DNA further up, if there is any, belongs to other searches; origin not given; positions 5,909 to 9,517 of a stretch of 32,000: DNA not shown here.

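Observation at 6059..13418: Two-gene operon of a giant N6A methyltransferase plus a PLD-nuclease::SNF2-helicase fusion: minimal DISARM-like or split Type ISP-like defence candidate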

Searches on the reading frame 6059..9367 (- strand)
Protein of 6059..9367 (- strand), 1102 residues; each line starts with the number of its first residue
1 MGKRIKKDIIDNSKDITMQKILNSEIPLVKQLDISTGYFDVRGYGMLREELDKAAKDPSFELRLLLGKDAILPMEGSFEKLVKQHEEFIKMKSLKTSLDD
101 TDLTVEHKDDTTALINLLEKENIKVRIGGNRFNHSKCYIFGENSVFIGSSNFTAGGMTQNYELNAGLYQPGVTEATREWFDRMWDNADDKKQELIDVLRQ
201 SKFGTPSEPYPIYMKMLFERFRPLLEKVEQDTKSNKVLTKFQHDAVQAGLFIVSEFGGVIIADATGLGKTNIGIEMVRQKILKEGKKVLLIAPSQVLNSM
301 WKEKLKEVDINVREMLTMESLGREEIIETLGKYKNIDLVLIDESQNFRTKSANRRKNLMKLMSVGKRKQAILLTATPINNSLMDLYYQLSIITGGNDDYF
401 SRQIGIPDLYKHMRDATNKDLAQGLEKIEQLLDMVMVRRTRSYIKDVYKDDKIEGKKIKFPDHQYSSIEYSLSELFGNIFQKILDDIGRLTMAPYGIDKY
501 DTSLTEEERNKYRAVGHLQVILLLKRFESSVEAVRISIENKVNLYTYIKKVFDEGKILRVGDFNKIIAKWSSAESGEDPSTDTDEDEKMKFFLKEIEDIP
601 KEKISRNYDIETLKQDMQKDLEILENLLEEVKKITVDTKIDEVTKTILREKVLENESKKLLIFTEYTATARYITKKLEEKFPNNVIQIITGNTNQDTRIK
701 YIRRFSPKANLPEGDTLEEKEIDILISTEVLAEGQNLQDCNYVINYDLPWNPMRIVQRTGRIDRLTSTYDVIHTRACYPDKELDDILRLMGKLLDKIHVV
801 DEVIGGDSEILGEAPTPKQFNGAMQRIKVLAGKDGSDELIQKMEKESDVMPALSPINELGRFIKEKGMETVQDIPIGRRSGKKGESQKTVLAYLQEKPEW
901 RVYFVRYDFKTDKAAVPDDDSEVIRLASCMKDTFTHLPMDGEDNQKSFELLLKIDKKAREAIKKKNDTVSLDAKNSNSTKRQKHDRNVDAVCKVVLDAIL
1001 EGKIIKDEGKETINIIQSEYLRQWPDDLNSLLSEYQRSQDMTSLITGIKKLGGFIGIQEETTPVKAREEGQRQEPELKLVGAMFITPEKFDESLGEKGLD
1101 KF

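Call 5: search_protein_families(library=pfam, proteins=[window:6059-9367:-], max_evalue=0.01)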
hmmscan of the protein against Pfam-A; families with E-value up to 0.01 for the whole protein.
window:6059-9367:- (1102 aa): 10 families
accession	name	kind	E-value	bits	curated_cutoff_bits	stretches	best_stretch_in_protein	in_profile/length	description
PF00271.37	Helicase_C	-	9.3e-21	74.6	23.5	1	648-764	10-108/110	Helicase conserved C-terminal domain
PF13091.12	PLDc_2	-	1.2e-15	57.9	27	1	30-184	10-132/132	PLD-like domain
PF00176.29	SNF2-rel_dom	-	6.6e-12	45.6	24.9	1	326-446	117-227/290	SNF2-related domain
PF00270.35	DEAD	-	2.7e-09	37.4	26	1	240-311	2-71/167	DEAD/DEAH box helicase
PF04851.21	ResIII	-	7.9e-08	32.8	22.5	1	238-347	4-111/164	Type III restriction enzyme, res subunit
PF09565.16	RE_NgoFVII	-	0.00073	19.3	23.8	0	130-167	90-132/162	NgoFVII restriction endonuclease N-terminal PLD domain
PF07652.20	Flavi_DEAD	-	0.00094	19.6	21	0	265-377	13-136/148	Flavivirus DEAD domain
PF09848.15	SLFN-g3_helicase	-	0.0025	17.6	24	1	260-363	5-112/354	Schlafen group 3, DNA/RNA helicase domain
PF08960.15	STIV_B116-like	-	0.0045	17.5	26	0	497-566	24-97/101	STIV B116-like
PF22590.2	Cas3-like_C_2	-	0.0072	17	27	0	658-764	3-103/106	CRISPR-associated nuclease/helicase Cas3, C-terminal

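Call 6: search_protein_families(library=padloc, proteins=[window:6059-9367:-], max_evalue=0.01)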
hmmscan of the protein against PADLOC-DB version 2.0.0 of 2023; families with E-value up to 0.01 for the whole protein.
window:6059-9367:- (1102 aa): 41 families (the best 25 are shown)
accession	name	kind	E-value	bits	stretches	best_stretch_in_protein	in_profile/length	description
PDLC01075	C3a139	-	1e-56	190.9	1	15-831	9-791/948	HKD+Snf2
PDLC02623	DrmD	-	2.9e-34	116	2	628-813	503-669/1040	DrmD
PDLC02621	DrmD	-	1.2e-32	111.1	1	421-850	321-712/1040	DrmD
PDLC02619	DrmD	-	4.4e-32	109.1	3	583-822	333-588/872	DrmD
PDLC00659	HmaA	-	9.6e-29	97.8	1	318-814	206-657/1176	SNF2 helicase / DEAD-box helicase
PDLC02193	PLD_Helicase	-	1.5e-26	90.9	2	607-772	637-804/905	-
PDLC02500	BrxHI|BrxHII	-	1e-24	85.2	1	509-773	363-581/933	BrxHI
PDLC02840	DpdE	-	4.9e-22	76.1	2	617-785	520-673/1091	DpdE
PDLC02843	DpdE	-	2.1e-21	73.6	2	621-774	534-672/1091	DpdE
PDLC02504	BrxHI|BrxHII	-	6.1e-17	58.9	1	429-812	303-625/971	BrxHII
PDLC02633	DrmD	-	1.5e-16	57.6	1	622-810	487-680/839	DrmD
PDLC02620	DrmD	-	1.9e-16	57.2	1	409-777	274-589/1060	DrmD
PDLC02634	DrmD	-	1.2e-15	54.4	1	554-768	378-586/900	DrmD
PDLC02632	DrmD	-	7.1e-15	52.5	1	429-769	329-628/662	DrmD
PDLC02572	DrmA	-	1.6e-14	50.8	1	637-767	497-623/1043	DrmA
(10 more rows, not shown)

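Call 7: search_protein_families(library=ncbifam, proteins=[window:6059-9367:-], max_evalue=0.01)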
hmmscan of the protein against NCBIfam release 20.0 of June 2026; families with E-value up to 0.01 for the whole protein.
window:6059-9367:- (1102 aa): 26 families (the best 25 are shown)
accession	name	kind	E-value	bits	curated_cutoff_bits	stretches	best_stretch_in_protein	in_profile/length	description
NF038317.1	DISARM_DrmD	equivalog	1.3e-41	142.9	610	1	333-835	236-680/1021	DISARM system SNF2-like helicase DrmD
NF042964.1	phospholipD_antiphage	equivalog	2.2e-40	138.8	1100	2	334-789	358-814/895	phospholipase D-like domain-containing anti-phage protein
NF038318.1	DISARM_DrmD_b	equivalog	1.8e-30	105.8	950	2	583-997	330-758/868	DISARM system SNF2-like helicase DrmD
NF041062.1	DpdE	equivalog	6.7e-26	90.5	500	2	601-770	489-646/1048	protein DpdE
NF010337.0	PRK13766.1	equivalog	7.5e-15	54.1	610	2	615-766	325-469/781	Hef nuclease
NF041790.1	anti-phage_ZorD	equivalog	1.8e-11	42.8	1500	1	651-771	916-1030/1035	type I Zorya anti-phage system protein ZorD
NF058637.1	helic_SCO1167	equivalog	2.3e-10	39.2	1200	1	652-808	775-914/932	SCO1167/SCO6262 family helicase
NF003426.0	PRK04914.1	equivalog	4.3e-10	38.5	576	1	718-771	544-597/959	RNA polymerase-associated protein RapA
NF002340.1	PRK01297.1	equivalog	1.4e-07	30.7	564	1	610-769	198-347/372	ATP-dependent RNA helicase RhlB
NF053711.1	RNA_heli_RhlE1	exception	1.4e-07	30.6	750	1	641-796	227-369/434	RNA helicase RhlE1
NF007882.0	PRK10590.1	equivalog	1.6e-07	30.6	743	1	647-799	235-373/456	ATP-dependent RNA helicase RhlE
NF008394.0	PRK11192.1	equivalog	1.7e-07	30.5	507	1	644-793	233-369/441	ATP-dependent RNA helicase SrmB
NF003390.0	PRK04537.1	equivalog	7e-07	28.7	732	1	654-774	254-360/572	ATP-dependent RNA helicase RhlB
NF053631.1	RNA_helic_CshA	equivalog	1.3e-06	27.6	646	1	717-764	283-330/434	degradosome RNA helicase CshA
NF003419.0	PRK04837.1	equivalog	2.8e-06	26.3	588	1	652-766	250-351/424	ATP-dependent RNA helicase RhlB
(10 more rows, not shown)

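Call 11: find_homologous_proteins(query=window:6059-9367:-, max_evalue=1e-10)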
Query window:6059-9367:- (1102 aa): 3023 proteins with E <= 1e-10 among 8000 candidates; the best 120 are listed.
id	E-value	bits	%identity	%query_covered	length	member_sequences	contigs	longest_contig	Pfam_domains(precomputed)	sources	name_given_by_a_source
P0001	0.0e+0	2435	100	100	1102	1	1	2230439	PF00270.36,PF00176.30,PF13091.13,PF00271.38,PF04851.22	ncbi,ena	-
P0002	0.0e+0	2160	88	100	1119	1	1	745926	PF00270.36,PF00176.30,PF13091.13,PF00271.38,PF04851.22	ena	-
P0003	0.0e+0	2160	88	100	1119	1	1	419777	PF00270.36,PF00176.30,PF13091.13,PF00271.38,PF04851.22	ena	-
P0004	0.0e+0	2147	87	100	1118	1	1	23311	PF00270.36,PF00176.30,PF13091.13,PF00271.38,PF04851.22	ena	-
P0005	0.0e+0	1987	81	100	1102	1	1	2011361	PF00270.36,PF00176.30,PF13091.13,PF00271.38,PF04851.22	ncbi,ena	-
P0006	0.0e+0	1976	80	100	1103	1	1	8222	PF00270.36,PF00176.30,PF13091.13,PF00271.38,PF04851.22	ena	-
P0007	0.0e+0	1974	80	100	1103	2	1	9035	PF00270.36,PF00176.30,PF13091.13,PF00271.38,PF04851.22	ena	-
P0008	0.0e+0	1857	75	100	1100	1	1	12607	PF00270.36,PF00176.30,PF13091.13,PF00271.38,PF04851.22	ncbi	-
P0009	0.0e+0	1850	76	100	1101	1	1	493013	PF00270.36,PF00176.30,PF13091.13,PF00271.38,PF04851.22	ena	-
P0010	0.0e+0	1841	75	100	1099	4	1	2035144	PF00270.36,PF00176.30,PF13091.13,PF00271.38,PF04851.22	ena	-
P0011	0.0e+0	1831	73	100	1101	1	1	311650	PF00270.36,PF00176.30,PF13091.13,PF00271.38,PF04851.22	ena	-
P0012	0.0e+0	1817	74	100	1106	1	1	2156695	PF00270.36,PF00176.30,PF13091.13,PF00271.38,PF04851.22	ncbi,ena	-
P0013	0.0e+0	1813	74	100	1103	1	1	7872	PF00270.36,PF00176.30,PF13091.13,PF00271.38,PF04851.22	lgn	-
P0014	0.0e+0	1806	74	100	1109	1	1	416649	PF00270.36,PF00176.30,PF13091.13,PF00271.38,PF04851.22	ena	-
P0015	0.0e+0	1777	71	100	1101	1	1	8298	PF00270.36,PF00176.30,PF13091.13,PF00271.38,PF04851.22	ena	-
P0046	0.0e+0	1339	56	100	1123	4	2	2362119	PF00270.36,PF00176.30,PF13091.13,PF00271.38,PF04851.22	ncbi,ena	-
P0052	0.0e+0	1294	55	100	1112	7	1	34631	PF00270.36,PF00176.30,PF13091.13,PF00271.38,PF04851.22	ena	-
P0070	0.0e+0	1261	53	99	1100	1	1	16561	PF00270.36,PF00176.30,PF13091.13,PF00271.38,PF04851.22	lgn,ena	-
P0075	0.0e+0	1255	53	99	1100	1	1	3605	PF00270.36,PF00176.30,PF13091.13,PF00271.38,PF04851.22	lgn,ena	-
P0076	0.0e+0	1255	54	100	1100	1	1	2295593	PF00270.36,PF00176.30,PF13091.13,PF00271.38,PF04851.22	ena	-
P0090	0.0e+0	1240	52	100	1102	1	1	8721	PF00270.36,PF00176.30,PF13091.13,PF00271.38,PF22590.3,PF04851.22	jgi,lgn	-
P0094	0.0e+0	1239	51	100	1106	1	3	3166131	PF00270.36,PF00176.30,PF13091.13,PF00271.38,PF04851.22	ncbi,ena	-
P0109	0.0e+0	1217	52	100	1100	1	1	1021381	PF00270.36,PF00176.30,PF13091.13,PF00271.38,PF04851.22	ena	-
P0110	0.0e+0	1217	52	100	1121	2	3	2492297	PF00270.36,PF00176.30,PF13091.13,PF00271.38,PF04851.22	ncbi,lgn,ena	-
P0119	0.0e+0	1199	51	100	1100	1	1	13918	PF00270.36,PF00176.30,PF13091.13,PF00271.38,PF04851.22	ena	-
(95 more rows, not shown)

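Call 13: find_related_loci(query=window:6059-9367:-, collection=genome_contigs, flank=10000)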
Query window:6059-9367:- (1102 aa) in genome_contigs; peptide patterns used: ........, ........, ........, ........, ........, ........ (x = any residue, [..] = any of these).
43 stretches matched a pattern; 5 encode a relative of the query (tblastn E <= 1e-3); 5 distinct loci.
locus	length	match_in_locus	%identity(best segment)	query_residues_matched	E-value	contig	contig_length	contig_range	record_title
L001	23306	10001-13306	81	1-1102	0e+0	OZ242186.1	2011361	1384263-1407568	MAG: Nitrosopumilus sp. isolate c834faa4-e790-4029-978e-ddbdebb3eb1f genome assembly, chromosome: 1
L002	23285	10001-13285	75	4-1102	0e+0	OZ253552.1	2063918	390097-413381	MAG: Nitrosopumilus sp. isolate 06fa46fe-5381-4a30-90d3-8ceadd98c18b genome assembly, chromosome: 1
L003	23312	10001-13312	80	1-1102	0e+0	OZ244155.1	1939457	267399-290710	MAG: Nitrosopumilus sp. isolate bb10c81c-3fe7-493a-9740-827df905f1f5 genome assembly, chromosome: 1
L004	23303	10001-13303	71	1-1102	0e+0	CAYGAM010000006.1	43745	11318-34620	MAG TPA_asm: uncultured Nitrosopumilaceae archaeon isolate ERP110561_co1_63 genome assembly, contig: NODE_567_length_437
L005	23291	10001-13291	74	1-1102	0e+0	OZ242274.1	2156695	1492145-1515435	MAG: Nitrosopumilaceae archaeon isolate 5a36532f-44f7-47df-af79-8617b7446f1e genome assembly, chromosome: 1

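Call 15: find_encoding_contigs(protein=P0094, flank=9000, max_places=2)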
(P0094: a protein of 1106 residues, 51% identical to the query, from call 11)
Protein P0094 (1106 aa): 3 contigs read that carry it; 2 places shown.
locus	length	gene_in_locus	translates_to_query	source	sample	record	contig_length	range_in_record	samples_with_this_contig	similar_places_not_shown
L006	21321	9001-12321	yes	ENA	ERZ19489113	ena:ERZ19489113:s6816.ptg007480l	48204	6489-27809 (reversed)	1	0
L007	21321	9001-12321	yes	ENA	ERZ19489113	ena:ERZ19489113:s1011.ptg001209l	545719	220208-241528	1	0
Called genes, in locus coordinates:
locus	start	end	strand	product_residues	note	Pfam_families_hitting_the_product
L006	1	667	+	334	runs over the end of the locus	PF13518:HTH_28 (weak), PF13551:HTH_29, PF13565:HTH_32, PF13592:HTH_33 (weak), PF13358:DDE_3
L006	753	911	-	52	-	-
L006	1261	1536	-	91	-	PF13358:DDE_3 (weak)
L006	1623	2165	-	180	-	-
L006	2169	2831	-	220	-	-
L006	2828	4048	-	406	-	PF13551:HTH_29 (weak), PF13565:HTH_32, PF13592:HTH_33, PF13358:DDE_3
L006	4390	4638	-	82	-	-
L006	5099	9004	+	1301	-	PF20473:MmeI_Mtase, PF07669:Eco57I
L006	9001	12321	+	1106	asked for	PF13091:PLDc_2, PF04851:ResIII (faint), PF00270:DEAD (faint), PF00176:SNF2-rel_dom (weak), PF00271:Helicase_C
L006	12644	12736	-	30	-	-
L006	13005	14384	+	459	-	PF00202:Aminotran_3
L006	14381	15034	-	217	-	-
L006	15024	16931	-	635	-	-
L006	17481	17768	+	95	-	-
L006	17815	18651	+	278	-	-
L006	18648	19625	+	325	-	-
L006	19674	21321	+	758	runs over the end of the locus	-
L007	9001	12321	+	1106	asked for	PF13091:PLDc_2, PF04851:ResIII (faint), PF00270:DEAD (faint), PF00176:SNF2-rel_dom (weak), PF00271:Helicase_C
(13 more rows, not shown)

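Call 16: find_encoding_contigs(protein=P0046, flank=9000, max_places=2)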
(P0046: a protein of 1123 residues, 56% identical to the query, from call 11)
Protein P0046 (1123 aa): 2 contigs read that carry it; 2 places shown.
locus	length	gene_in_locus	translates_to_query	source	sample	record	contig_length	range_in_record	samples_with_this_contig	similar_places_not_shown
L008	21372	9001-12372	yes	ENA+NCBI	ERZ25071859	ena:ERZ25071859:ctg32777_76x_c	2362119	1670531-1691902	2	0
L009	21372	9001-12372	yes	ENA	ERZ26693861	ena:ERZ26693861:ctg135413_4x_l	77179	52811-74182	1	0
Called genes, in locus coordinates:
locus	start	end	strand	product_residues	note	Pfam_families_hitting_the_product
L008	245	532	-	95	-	PF18480:DUF5615 (weak)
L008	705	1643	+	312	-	PF28530:DUF8426, PF06250:YhcG_C, PF01939:NucS_C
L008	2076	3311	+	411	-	PF13638:PIN_4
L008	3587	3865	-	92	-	PF25213:HVO_A0261_N (weak)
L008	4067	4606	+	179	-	PF00352:TBP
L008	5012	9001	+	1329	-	PF02384:N6_Mtase (faint), PF20473:MmeI_Mtase, PF07669:Eco57I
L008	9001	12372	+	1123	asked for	PF13091:PLDc_2, PF00270:DEAD (weak), PF04851:ResIII (weak), PF00176:SNF2-rel_dom (weak), PF00271:Helicase_C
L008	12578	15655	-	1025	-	PF02384:N6_Mtase (weak), PF20473:MmeI_Mtase (weak), PF07669:Eco57I, PF12950:TaqI_C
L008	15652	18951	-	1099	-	PF09565:RE_NgoFVII (faint), PF13091:PLDc_2, PF04851:ResIII (faint), PF00176:SNF2-rel_dom (weak), PF00271:Helicase_C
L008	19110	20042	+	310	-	PF00589:Phage_integrase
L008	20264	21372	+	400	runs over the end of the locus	PF07669:Eco57I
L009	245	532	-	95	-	PF18480:DUF5615 (weak)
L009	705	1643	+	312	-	PF28530:DUF8426, PF06250:YhcG_C, PF01939:NucS_C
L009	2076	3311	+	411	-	PF13638:PIN_4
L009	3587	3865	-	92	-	PF25213:HVO_A0261_N (weak)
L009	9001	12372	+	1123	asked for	PF13091:PLDc_2, PF00270:DEAD (weak), PF04851:ResIII (weak), PF00176:SNF2-rel_dom (weak), PF00271:Helicase_C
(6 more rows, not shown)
